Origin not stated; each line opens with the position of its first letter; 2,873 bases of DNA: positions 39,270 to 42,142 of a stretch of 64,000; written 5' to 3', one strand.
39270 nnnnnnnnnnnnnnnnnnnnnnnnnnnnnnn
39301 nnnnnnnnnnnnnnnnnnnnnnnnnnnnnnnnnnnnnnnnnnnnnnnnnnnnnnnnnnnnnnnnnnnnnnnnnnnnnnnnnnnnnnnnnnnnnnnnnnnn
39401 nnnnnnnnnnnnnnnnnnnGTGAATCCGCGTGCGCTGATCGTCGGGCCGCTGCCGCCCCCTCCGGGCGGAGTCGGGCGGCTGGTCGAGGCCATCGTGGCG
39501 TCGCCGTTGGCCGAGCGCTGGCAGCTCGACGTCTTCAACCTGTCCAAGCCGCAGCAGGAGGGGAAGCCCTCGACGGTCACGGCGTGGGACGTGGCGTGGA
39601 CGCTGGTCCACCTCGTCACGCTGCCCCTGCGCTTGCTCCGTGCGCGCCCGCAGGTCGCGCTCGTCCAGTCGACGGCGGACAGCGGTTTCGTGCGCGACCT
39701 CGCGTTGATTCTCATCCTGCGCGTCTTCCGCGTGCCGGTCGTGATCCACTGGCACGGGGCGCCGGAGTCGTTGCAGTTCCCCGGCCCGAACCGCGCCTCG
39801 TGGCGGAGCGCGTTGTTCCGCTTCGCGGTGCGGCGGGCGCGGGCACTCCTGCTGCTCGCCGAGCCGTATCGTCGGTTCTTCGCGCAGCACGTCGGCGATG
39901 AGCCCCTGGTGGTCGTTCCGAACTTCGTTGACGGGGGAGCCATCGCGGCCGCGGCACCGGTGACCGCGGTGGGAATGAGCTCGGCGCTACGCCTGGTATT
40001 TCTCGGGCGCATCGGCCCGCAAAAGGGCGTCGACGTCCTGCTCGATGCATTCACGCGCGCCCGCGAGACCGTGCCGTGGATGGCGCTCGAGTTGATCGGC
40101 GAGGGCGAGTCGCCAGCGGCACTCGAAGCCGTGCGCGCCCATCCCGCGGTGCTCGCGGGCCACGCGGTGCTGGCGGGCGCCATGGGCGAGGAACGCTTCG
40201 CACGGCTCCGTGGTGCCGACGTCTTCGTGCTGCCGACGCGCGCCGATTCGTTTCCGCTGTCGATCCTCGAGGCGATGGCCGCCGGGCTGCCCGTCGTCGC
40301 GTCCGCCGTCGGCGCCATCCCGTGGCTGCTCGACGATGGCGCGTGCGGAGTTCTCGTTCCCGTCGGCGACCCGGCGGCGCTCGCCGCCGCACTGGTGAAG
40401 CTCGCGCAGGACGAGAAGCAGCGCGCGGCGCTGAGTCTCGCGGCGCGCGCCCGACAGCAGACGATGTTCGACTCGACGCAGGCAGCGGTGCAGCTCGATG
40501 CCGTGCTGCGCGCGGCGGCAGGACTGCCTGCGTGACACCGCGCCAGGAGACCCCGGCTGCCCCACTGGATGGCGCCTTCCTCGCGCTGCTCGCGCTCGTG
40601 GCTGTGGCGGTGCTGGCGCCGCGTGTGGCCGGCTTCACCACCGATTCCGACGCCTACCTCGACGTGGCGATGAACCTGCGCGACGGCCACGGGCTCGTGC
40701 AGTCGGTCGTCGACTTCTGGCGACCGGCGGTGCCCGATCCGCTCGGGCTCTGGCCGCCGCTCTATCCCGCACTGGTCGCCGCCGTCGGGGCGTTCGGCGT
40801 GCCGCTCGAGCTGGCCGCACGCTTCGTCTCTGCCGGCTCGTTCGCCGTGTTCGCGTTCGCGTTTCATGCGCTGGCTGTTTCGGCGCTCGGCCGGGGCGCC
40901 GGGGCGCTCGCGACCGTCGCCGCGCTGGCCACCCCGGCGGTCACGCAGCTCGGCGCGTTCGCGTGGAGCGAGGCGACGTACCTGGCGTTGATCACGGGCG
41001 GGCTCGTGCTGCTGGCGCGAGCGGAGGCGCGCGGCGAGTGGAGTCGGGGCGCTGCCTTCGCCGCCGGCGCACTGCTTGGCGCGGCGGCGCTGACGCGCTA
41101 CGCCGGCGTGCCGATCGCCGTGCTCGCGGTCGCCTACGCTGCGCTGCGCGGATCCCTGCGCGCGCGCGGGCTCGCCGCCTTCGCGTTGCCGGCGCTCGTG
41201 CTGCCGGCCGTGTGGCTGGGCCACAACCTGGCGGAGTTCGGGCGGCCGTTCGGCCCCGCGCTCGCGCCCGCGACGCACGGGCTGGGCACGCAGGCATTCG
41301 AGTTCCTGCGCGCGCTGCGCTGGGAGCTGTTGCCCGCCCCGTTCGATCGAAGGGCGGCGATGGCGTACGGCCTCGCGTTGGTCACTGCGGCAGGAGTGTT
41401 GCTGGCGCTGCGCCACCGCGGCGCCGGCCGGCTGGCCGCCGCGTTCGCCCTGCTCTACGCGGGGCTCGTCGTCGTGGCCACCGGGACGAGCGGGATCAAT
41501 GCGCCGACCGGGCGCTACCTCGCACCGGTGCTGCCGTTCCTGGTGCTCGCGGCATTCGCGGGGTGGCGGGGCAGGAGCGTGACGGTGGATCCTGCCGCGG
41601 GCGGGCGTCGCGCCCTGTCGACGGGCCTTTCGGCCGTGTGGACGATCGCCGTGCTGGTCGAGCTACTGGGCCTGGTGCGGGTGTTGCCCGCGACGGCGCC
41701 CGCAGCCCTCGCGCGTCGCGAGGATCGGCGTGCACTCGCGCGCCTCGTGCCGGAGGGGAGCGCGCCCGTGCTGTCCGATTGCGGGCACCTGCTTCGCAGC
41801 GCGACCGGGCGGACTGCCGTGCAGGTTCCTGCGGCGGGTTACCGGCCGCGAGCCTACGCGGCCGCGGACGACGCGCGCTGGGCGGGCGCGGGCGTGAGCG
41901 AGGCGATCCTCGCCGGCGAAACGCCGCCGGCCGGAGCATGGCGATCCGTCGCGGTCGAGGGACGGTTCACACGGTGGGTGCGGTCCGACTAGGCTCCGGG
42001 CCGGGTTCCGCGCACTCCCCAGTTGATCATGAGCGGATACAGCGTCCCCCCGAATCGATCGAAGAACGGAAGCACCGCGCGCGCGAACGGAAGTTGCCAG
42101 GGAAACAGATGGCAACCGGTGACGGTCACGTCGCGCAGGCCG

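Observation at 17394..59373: Unusual concentration of lipid-linked-sugar machinery: four DPM1/GtrB/ArnC-like GT2 genes and six large GT-C-type membrane proteins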

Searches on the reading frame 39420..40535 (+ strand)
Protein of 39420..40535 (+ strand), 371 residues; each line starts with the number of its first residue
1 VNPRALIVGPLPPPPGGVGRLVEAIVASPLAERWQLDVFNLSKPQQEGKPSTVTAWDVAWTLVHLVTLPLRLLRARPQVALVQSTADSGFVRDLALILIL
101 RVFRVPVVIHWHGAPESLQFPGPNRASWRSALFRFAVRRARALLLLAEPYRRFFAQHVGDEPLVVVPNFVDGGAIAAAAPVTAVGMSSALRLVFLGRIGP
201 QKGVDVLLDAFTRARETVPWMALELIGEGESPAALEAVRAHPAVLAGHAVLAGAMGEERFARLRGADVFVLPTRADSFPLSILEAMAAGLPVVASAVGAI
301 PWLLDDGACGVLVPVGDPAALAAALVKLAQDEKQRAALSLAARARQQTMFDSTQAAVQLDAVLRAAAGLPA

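Call 8: search_protein_families(library=pfam, proteins=[window:39420-40535:+], max_evalue=0.01)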
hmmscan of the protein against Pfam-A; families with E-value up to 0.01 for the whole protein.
window:39420-40535:+ (371 aa): 5 families
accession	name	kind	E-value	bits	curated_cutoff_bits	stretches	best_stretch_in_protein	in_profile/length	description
PF13692.12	Glyco_trans_1_4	-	4.7e-32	111.6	27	1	191-331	3-142/142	Glycosyl transferases group 1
PF00534.26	Glycos_transf_1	-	1.7e-27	96.5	26.4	1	192-344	18-171/172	Glycosyl transferases group 1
PF20706.3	GT4-conflict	-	3.9e-11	43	26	1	145-351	156-357/385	Family 4 Glycosyltransferase in conflict systems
PF13439.12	Glyco_transf_4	-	1.7e-08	35.1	28.5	1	16-171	2-167/170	Glycosyltransferase Family 4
PF13524.12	Glyco_trans_1_2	-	7.3e-05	23.2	25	1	265-358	46-141/144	Glycosyl transferase-like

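Call 87: search_protein_families(library=ncbifam, proteins=[window:39420-40535:+], max_evalue=1e-8)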
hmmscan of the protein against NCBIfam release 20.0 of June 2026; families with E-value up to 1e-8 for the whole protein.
window:39420-40535:+ (371 aa): 19 families
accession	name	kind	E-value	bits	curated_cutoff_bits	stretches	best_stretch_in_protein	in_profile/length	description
NF041876.1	EPS_EpsE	equivalog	2.1e-32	112.9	400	1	118-358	148-388/389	exopolysaccharide biosynthesis GT4 family glycosyltransferase EpsE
TIGR03088.1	stp2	hypoth_equivalog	1.1e-24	87.2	409.05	1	188-358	193-365/374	TIGR03088 family PEP-CTERM/XrtA system glycosyltransferase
TIGR03999.1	thiol_BshA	equivalog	2e-20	73.1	273.7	1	161-361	167-368/375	N-acetyl-alpha-D-glucosaminyl L-malate synthase BshA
TIGR04063.1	stp3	hypoth_equivalog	1.3e-18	67.1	442.05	1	132-345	150-374/397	TIGR04063 family PEP-CTERM/XrtA system glycosyltransferase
TIGR03449.1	mycothiol_MshA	equivalog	1.8e-18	66.6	462.5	1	183-366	213-403/406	D-inositol-3-phosphate glycosyltransferase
TIGR02149.1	glgA_Coryne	subfamily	4.1e-16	59.1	302.4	1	190-356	205-380/391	glycogen synthase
NF053787.1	GlcN_PG_synth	equivalog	1.7e-14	53.5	480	1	189-354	196-347/361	N-acetylglucosaminyl phosphatidylglycerol synthase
NF047684.1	TeichurnBiosyTuaC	equivalog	9.6e-14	51.1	550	1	192-361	222-384/391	teichuronic acid biosynthesis protein TuaC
NF046085.1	XrtY_assoc_Gly1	equivalog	2e-13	50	400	1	161-354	182-372/387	XrtY-associated glycosyltransferase XYAG1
TIGR04047.1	MSMEG_0565_glyc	hypoth_equivalog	3.1e-12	46.3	259.85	1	136-347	135-357/373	MSMEG_0565 family glycosyltransferase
NF038011.1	PelF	equivalog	5.4e-12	45.5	100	1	162-353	281-479/489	GT4 family glycosyltransferase PelF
NF038295.1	EPS_HpsP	equivalog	1.1e-11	44.4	550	1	191-352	209-373/388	hormogonium polysaccharide biosynthesis glycosyltransferase HpsP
TIGR04005.1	wcaL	equivalog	1.1e-11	44.3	537.6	1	189-359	222-399/406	colanic acid biosynthesis glycosyltransferase WcaL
TIGR04157.1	glyco_rSAM_CFB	subfamily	1.2e-11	44.2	400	1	192-354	230-397/406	TIGR04157 family glycosyltransferase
NF007640.0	PRK10307.1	subfamily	1.7e-11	43.7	276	1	155-365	188-406/411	WcaI family glycosyltransferase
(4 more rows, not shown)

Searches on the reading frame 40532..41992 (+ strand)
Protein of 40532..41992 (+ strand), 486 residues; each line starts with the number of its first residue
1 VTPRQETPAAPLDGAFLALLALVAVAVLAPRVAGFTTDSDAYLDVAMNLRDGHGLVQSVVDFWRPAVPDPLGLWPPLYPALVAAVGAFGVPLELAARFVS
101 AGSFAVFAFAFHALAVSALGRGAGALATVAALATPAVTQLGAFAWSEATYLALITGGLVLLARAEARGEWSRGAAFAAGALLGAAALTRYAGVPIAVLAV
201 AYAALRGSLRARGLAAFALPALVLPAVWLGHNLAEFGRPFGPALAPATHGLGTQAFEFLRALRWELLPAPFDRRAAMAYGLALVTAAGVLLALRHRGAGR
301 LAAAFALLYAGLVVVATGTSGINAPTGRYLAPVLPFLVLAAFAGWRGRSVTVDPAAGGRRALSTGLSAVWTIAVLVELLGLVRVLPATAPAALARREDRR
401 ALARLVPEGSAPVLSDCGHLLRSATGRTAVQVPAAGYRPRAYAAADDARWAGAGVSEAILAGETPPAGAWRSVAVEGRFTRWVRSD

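Call 6: search_protein_families(library=pfam, proteins=[window:40532-41992:+], max_evalue=0.01)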
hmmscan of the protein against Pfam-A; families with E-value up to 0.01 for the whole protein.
window:40532-41992:+ (486 aa): 1 family
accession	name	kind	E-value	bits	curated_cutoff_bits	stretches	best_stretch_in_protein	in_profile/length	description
PF13231.12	PMT_2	-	0.0024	18.5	26.1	1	75-225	3-154/160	Dolichyl-phosphate-mannose-protein mannosyltransferase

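Call 11: search_protein_families(library=ncbifam, proteins=[window:40532-41992:+], max_evalue=0.01)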
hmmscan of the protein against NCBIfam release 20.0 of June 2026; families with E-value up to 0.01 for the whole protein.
window:40532-41992:+ (486 aa): 1 family
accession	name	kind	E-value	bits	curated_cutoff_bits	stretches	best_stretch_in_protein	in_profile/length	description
NF047440.1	LA3751_2_3_fam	subfamily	2.8e-05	23.2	200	1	75-344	82-353/460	LA_3751/LA_3752 family putative glycosyltransferase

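Call 48: search_solved_structures(query=window:40532-41992:+, max_evalue=10)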
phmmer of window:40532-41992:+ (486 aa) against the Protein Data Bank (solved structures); distinct sequences matched with E-value up to 10: 2.
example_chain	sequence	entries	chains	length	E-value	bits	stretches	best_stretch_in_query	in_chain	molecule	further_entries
9xj1_F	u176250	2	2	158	0.26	13.5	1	319-354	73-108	Photosystem I reaction center subunit III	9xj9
6vzz_A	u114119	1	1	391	0.49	12.6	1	46-128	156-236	BamaA.19900.a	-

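Call 62: find_homologous_proteins(query=window:40532-41992:+)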
Query window:40532-41992:+ (486 aa): 51 proteins with E <= 0.001 among 8000 candidates.
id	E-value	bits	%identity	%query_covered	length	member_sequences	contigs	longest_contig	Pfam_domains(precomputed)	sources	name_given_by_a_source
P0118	8.6e-296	999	100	100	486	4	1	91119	-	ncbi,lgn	-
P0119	1.5e-214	732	77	99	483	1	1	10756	-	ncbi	-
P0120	1.7e-198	679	72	100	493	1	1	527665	-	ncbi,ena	-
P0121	8.1e-194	663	73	95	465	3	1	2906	-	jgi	-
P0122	1.9e-149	517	59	99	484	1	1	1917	-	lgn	-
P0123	2.8e-140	487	68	29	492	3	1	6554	-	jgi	jgi:hypothetical protein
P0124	4.7e-137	476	58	98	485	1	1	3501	-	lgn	-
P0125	8.7e-131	455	57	100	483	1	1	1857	-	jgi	jgi:hypothetical protein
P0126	3.4e-127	443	55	98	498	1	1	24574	-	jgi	jgi:hypothetical protein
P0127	6.2e-127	443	57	98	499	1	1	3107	-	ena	-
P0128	8.1e-124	432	54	99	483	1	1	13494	-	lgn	-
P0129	1.6e-123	431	53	98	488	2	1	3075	-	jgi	jgi:hypothetical protein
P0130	6.6e-123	429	54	98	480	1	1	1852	-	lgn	-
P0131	2.2e-110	388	72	57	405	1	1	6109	-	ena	-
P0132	4.1e-110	387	53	93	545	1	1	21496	-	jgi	jgi:hypothetical protein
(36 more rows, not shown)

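Call 64: search_solved_structures(query=A3, max_evalue=1)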
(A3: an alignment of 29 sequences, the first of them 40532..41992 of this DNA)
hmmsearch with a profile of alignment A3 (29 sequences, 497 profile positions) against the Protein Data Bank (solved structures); distinct sequences matched with E-value up to 1: 0.

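Call 65: search_protein_families(library=pfam, alignment_id=A3, max_evalue=0.01)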
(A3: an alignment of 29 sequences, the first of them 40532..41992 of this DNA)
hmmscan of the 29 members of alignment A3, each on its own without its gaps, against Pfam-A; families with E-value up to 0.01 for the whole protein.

A. member 1, window:40532-41992:+ (486 aa): 1 family
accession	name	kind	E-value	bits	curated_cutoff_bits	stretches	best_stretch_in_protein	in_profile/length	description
PF13231.12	PMT_2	-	0.0024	18.5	26.1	1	75-225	3-154/160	Dolichyl-phosphate-mannose-protein mannosyltransferase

B. families by the number of members that match (of 29 scanned): 4 families
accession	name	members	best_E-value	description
PF13231.12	PMT_2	13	7.9e-08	Dolichyl-phosphate-mannose-protein mannosyltransferase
PF02366.24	PMT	2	0.0025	Dolichyl-phosphate-mannose-protein mannosyltransferase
PF09852.15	DUF2079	1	0.0025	Predicted membrane protein (DUF2079)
PF00909.26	Ammonium_transp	1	0.0078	Ammonium Transporter Family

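Call 75: find_encoding_contigs(protein=P0118, flank=1000, max_places=2)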
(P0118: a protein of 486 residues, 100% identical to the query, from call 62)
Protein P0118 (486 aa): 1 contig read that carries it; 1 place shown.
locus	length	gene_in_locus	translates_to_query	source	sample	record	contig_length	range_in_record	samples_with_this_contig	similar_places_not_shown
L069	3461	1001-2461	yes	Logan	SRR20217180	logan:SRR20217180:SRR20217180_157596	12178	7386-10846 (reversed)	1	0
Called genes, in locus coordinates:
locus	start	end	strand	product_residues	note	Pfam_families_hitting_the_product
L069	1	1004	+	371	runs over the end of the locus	PF13439:Glyco_transf_4, PF20706:GT4-conflict, PF00534:Glycos_transf_1, PF13692:Glyco_trans_1_4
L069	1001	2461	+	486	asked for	-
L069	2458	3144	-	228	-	PF05401:NodS, PF01209:Ubie_methyltran, PF13489:Methyltransf_23, PF13847:Methyltransf_31, PF08241:Methyltransf_11, PF08242:Methyltransf_12, PF13649:Methyltransf_25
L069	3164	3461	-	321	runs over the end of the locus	PF00535:Glycos_transf_2, PF13641:Glyco_tranf_2_3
